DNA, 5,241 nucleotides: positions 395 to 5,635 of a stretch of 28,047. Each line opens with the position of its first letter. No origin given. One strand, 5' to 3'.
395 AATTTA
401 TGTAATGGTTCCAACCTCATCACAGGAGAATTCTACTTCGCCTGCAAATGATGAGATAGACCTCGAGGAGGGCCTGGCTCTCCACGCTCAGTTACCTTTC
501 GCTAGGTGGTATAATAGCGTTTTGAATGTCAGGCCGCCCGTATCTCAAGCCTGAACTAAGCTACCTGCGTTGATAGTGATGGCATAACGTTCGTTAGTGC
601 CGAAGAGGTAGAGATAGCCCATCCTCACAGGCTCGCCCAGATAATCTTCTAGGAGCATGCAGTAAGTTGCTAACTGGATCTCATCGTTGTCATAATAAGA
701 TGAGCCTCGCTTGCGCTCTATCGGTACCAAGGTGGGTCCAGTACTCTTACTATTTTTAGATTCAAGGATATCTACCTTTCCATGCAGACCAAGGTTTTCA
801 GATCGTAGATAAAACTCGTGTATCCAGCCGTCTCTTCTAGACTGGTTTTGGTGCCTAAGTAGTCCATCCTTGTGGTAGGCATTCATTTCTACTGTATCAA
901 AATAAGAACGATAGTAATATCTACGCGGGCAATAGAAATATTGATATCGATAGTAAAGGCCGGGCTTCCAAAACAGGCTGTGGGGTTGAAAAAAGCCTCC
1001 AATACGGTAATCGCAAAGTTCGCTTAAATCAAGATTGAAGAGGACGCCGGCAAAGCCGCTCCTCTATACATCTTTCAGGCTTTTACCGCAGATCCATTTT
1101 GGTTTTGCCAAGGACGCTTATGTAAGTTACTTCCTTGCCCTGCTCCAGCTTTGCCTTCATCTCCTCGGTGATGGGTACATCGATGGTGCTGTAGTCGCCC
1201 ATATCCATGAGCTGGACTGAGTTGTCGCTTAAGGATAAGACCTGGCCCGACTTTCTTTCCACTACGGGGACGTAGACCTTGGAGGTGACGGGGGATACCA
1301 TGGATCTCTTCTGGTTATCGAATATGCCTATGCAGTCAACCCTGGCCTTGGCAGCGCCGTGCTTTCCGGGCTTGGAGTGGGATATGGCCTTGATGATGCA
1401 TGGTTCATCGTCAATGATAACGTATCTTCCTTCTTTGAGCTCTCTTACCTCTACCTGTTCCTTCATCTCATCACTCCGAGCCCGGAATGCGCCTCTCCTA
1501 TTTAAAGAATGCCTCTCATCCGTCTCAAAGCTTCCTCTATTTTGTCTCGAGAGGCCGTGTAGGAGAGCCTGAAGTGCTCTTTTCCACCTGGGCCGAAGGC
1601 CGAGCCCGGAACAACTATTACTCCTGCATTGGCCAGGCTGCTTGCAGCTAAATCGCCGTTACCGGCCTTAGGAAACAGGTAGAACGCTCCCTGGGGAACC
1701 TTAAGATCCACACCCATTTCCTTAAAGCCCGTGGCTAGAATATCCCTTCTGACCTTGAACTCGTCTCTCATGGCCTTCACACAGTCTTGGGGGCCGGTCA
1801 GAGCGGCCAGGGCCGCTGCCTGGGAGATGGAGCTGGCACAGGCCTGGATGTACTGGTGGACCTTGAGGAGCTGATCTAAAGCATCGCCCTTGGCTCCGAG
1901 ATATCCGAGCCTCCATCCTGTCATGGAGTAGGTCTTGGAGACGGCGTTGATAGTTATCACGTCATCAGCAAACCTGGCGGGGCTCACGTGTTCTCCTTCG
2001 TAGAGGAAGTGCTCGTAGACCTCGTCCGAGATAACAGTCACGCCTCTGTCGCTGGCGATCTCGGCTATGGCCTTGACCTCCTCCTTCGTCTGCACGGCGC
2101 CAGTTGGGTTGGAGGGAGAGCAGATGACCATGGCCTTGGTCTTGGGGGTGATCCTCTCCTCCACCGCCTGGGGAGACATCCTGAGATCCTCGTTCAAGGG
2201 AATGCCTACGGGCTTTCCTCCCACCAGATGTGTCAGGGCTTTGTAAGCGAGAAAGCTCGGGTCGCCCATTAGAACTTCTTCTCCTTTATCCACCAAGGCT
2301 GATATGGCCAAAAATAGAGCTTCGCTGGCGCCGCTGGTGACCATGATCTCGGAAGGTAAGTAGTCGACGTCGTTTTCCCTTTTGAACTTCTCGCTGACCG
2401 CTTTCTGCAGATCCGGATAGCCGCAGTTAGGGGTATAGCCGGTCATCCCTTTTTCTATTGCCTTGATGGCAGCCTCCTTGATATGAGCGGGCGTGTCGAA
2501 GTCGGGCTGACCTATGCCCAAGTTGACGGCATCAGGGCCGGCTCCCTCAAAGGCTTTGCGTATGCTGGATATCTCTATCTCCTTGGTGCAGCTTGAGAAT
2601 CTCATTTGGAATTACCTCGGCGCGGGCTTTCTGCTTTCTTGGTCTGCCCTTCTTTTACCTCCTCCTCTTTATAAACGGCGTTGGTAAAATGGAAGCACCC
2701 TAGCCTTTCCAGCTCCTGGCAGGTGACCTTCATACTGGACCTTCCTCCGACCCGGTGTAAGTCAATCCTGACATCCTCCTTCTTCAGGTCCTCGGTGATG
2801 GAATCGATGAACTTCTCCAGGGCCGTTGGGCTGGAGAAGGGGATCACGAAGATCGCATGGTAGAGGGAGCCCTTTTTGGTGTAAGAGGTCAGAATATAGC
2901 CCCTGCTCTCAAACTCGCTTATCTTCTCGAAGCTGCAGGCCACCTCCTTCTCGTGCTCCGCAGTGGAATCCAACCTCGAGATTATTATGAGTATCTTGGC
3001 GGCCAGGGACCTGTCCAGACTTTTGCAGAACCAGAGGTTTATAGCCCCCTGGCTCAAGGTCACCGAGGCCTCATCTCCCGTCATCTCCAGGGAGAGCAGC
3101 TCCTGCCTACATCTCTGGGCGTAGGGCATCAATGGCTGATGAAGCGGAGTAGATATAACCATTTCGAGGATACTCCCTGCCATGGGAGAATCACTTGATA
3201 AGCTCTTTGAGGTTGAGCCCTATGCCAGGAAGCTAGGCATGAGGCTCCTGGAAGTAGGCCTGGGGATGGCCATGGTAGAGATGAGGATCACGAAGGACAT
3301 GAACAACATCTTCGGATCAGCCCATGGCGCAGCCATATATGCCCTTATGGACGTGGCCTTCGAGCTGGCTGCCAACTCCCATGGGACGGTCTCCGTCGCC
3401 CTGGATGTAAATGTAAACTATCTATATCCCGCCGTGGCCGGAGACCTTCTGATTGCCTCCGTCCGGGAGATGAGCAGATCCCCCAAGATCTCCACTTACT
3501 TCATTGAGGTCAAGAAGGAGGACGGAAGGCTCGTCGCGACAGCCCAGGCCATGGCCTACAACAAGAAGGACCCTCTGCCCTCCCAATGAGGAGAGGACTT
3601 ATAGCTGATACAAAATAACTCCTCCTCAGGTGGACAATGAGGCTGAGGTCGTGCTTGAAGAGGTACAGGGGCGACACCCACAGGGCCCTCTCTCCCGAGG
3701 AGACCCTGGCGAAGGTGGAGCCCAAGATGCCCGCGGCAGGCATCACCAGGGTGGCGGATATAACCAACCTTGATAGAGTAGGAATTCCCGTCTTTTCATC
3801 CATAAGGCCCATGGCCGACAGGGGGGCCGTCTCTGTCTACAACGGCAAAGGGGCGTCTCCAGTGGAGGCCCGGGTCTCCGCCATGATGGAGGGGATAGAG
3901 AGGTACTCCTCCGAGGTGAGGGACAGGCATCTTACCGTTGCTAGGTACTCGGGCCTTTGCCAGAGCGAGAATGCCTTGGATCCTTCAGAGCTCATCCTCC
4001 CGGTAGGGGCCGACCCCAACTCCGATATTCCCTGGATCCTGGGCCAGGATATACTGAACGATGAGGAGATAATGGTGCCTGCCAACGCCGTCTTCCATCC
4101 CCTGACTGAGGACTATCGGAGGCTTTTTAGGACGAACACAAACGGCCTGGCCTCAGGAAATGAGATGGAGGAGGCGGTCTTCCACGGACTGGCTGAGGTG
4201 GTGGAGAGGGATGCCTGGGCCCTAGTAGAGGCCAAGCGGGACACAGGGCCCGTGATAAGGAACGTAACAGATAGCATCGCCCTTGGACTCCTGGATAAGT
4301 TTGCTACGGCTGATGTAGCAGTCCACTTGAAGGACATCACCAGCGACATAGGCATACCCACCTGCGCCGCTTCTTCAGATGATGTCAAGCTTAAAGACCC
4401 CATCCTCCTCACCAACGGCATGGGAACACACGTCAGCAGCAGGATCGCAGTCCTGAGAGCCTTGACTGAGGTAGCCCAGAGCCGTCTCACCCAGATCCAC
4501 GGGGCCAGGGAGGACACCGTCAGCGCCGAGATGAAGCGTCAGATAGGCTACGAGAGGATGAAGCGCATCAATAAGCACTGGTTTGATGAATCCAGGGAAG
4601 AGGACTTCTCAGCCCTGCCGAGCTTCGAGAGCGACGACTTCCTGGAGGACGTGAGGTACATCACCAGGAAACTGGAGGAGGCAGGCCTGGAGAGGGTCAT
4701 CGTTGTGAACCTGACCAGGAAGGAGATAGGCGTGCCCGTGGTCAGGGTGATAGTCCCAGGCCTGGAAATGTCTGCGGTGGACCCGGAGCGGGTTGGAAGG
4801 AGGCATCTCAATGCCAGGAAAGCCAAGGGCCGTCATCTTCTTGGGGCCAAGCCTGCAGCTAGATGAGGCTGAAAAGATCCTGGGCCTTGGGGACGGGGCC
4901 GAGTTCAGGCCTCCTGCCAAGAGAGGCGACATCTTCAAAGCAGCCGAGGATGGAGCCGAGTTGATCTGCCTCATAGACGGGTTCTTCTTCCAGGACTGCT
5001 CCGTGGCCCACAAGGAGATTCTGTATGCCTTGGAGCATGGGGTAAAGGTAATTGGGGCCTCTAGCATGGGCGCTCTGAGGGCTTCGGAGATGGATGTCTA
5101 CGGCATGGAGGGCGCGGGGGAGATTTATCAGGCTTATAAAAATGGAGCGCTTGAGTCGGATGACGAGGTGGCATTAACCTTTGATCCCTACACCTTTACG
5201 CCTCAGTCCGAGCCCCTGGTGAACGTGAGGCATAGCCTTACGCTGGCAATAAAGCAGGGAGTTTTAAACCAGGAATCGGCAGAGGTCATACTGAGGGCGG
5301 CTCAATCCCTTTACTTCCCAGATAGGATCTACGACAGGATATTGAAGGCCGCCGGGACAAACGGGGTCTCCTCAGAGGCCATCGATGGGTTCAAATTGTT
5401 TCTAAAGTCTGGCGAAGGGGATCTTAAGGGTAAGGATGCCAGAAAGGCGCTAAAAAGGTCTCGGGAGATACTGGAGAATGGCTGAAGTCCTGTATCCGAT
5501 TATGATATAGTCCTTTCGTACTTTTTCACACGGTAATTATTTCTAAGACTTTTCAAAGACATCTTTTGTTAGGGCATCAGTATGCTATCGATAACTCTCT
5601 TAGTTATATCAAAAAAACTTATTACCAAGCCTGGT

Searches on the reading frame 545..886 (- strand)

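Call 8: search_protein_families(library=pfam, proteins=[window:545-886:-])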
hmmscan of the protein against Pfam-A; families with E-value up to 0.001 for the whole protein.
window:545-886:- (113 aa): 1 family
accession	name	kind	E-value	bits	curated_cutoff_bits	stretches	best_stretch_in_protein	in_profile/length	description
PF01930.23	Cas_Cas4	-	5.1e-06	27.1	22.7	1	12-107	38-118/160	Domain of unknown function DUF83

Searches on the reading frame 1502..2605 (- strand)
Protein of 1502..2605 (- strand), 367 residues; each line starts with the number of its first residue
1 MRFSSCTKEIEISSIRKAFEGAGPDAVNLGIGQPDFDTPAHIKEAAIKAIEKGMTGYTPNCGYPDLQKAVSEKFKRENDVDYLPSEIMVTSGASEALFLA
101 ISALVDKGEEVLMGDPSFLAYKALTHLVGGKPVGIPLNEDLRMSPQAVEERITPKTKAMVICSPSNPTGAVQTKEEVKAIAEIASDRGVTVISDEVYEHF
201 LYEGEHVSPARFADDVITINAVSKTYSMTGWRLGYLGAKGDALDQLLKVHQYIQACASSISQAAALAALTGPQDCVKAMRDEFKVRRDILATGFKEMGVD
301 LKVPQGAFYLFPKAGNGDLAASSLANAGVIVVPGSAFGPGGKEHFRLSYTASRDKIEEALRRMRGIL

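Call 8: search_protein_families(library=pfam, proteins=[window:1502-2605:-])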
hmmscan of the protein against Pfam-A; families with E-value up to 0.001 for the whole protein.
window:1502-2605:- (367 aa): 5 families
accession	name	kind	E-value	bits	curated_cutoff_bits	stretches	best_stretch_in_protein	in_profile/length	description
PF00155.27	Aminotran_1_2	-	6.7e-67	226.6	19.7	1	25-362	2-360/361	Aminotransferase class I and II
PF01041.23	DegT_DnrJ_EryC1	-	8.6e-11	42.1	19.8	1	89-194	44-145/360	DegT/DnrJ/EryC1/StrS aminotransferase family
PF00266.25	Aminotran_5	-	2.2e-09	37.2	21.5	1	85-195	62-176/371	Aminotransferase class-V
PF01053.26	Cys_Met_Meta_PP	-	1.2e-07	31.1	27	1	88-197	72-176/381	Cys/Met metabolism PLP-dependent enzyme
PF01212.27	Beta_elim_lyase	-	1.3e-05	25.1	27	1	87-194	51-168/288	Beta-eliminating lyase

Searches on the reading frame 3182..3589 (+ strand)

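Call 8: search_protein_families(library=pfam, proteins=[window:3182-3589:+])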
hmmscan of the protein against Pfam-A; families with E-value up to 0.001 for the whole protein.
window:3182-3589:+ (135 aa): 2 families
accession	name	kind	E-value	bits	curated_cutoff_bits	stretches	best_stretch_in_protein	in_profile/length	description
PF03061.28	4HBT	-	3.5e-14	53.3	20.6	1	44-119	1-79/79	Thioesterase superfamily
PF14539.12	DUF4442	-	1.7e-06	28.7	25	1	12-123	13-128/132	Domain of unknown function (DUF4442)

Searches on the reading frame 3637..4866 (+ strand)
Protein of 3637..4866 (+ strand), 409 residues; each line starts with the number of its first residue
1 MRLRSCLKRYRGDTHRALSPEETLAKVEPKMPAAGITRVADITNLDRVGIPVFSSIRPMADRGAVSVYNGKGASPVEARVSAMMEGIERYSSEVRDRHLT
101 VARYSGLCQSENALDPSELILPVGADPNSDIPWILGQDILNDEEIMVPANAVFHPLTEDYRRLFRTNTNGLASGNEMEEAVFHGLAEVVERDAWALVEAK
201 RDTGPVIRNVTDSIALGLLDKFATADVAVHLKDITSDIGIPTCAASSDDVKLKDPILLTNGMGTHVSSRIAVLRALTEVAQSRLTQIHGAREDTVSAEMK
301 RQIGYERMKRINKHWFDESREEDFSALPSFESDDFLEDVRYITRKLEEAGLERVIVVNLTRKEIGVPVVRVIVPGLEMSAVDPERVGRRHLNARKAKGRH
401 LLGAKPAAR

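Call 8: search_protein_families(library=pfam, proteins=[window:3637-4866:+])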
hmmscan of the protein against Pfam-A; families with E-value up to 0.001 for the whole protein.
window:3637-4866:+ (409 aa): 1 family
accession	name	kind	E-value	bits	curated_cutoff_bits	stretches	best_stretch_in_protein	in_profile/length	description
PF02624.21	YcaO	-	5.7e-95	318.8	25.7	1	69-377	1-325/325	YcaO cyclodehydratase, ATP-ad Mg2+-binding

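Call 14: find_related_loci(query=window:3637-4863:+, collection=genome_contigs, flank=10000)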
Query window:3637-4863:+ (409 aa) in genome_contigs; peptide patterns used: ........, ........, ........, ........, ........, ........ (x = any residue, [..] = any of these).
207 stretches matched a pattern; 140 encode a relative of the query (tblastn E <= 1e-3); the best 80 are kept; 80 distinct loci.
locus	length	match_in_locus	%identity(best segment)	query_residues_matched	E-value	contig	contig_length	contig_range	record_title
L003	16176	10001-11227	94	1-409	0e+0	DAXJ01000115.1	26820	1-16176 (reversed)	MAG TPA_asm: Methanosaeta sp. UBA114 UBA114_contig_66511, whole genome shotgun sequence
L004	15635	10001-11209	73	1-409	0e+0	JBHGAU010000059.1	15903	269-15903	MAG: Methanotrichaceae archaeon isolate SBS.BIN.91 SBSBIN91_contig_60, whole genome shotgun sequence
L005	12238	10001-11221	72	1-407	0e+0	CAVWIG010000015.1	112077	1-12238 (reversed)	MAG: Methanotrichaceae archaeon isolate MFD01476.bin.3.39 genome assembly, contig: contig_24738, whole genome shotgun se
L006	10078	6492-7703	71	1-407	0e+0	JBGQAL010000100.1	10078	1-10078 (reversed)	MAG: Methanotrichaceae archaeon isolate OBJ2_061818_130_31 k141_544553_length_10078_cov_8.9815, whole genome shotgun seq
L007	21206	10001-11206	72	1-408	0e+0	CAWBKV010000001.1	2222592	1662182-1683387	MAG: Methanotrichaceae archaeon isolate MFD04492.bin.1.23 genome assembly, contig: contig_4898, whole genome shotgun seq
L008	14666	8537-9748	71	1-407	0e+0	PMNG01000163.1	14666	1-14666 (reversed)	MAG: Methanothrix sp. isolate fen_7 73.20100900_E3D.38_contig_7809, whole genome shotgun sequence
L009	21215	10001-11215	71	1-407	0e+0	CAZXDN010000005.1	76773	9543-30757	MAG TPA_asm: uncultured Methanotrichaceae archaeon isolate binchicken_co190_334 genome assembly, contig: NODE_742_length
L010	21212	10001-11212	71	1-409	0e+0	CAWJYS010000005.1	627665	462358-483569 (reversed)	MAG: Methanotrichaceae archaeon isolate MFD03899.bin.2.83 genome assembly, contig: contig_1639, whole genome shotgun seq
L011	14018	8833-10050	71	1-409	0e+0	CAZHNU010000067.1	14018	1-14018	MAG TPA_asm: uncultured Methanotrichaceae archaeon isolate SRP278314_co2_183 genome assembly, contig: NODE_5813_length_1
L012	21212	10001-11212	71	1-407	0e+0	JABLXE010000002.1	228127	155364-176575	MAG: Methanotrichaceae archaeon isolate Ch14 contig2, whole genome shotgun sequence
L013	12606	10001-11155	72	1-388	0e+0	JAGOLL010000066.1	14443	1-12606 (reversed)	MAG: Methanothrix sp. isolate Go_SlDig_bin_454 Go_SlDig_12238_length_14443_cov_12.693001, whole genome shotgun sequence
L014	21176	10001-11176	72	1-394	0e+0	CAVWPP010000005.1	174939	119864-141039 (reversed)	MAG: Methanotrichaceae archaeon isolate MFD00905.bin.3.440 genome assembly, contig: contig_2173, whole genome shotgun se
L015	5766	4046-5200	72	1-388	0e+0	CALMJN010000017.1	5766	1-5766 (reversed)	MAG TPA_asm: uncultured Methanosarcinales archaeon isolate SRR5468111_bin.38_CONCOCT_v1.1_MAG genome assembly, contig: E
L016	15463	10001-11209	69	1-407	0e+0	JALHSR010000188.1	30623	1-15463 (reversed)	MAG: Methanotrichaceae archaeon isolate PFL3 seq_2579995, whole genome shotgun sequence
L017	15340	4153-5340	70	1-398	0e+0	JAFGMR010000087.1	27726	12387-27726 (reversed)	MAG: Methanotrichaceae archaeon isolate Zod_Metabat.485 k87_14001873, whole genome shotgun sequence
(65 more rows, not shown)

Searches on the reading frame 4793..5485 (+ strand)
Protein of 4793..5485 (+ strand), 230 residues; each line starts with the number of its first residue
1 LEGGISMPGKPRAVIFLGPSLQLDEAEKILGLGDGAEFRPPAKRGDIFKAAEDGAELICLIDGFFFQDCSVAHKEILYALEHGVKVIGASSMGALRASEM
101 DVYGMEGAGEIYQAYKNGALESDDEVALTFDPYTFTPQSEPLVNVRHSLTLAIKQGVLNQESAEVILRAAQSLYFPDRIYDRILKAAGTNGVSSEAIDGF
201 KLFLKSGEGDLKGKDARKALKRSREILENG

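Call 8: search_protein_families(library=pfam, proteins=[window:4793-5485:+])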
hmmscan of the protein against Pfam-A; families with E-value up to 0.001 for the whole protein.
window:4793-5485:+ (230 aa): 1 family
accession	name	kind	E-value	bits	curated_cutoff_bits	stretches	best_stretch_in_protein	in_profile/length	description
PF07812.18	TfuA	-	2.6e-45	153.5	30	1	62-178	1-118/119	TfuA-like protein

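Call 35: find_encoding_contigs(protein=window:4811-5485:+, flank=6000, max_places=10)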
Protein window:4811-5485:+ (224 aa): 3 contigs read that carry it; 3 places shown.
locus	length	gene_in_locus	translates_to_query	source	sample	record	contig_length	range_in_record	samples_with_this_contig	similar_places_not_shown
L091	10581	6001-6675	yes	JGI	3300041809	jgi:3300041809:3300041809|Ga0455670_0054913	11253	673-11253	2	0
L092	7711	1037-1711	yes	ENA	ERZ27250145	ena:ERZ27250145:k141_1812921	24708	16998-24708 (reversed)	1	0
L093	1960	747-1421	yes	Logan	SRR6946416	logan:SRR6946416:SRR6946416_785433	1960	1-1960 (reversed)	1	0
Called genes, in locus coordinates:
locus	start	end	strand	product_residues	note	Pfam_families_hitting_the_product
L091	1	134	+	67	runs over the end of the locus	-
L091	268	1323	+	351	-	PF13229:Beta_helix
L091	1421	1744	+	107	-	-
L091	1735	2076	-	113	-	PF01930:Cas_Cas4 (weak)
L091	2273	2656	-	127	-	PF21485:IF5A-like_N, PF08207:EFP_N (weak), PF01287:eIF-5a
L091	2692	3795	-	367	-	PF00155:Aminotran_1_2, PF00266:Aminotran_5, PF01212:Beta_elim_lyase (weak), PF01041:DegT_DnrJ_EryC1, PF01053:Cys_Met_Meta_PP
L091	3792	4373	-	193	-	-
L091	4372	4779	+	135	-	PF14539:DUF4442 (weak), PF03061:4HBT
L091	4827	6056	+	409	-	PF02624:YcaO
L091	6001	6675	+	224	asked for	PF07812:TfuA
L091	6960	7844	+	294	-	PF00199:Catalase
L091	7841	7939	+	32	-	PF06628:Catalase-rel (weak)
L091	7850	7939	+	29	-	-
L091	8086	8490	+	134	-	PF01965:DJ-1_PfpI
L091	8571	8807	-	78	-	-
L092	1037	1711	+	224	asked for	PF07812:TfuA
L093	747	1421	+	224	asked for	PF07812:TfuA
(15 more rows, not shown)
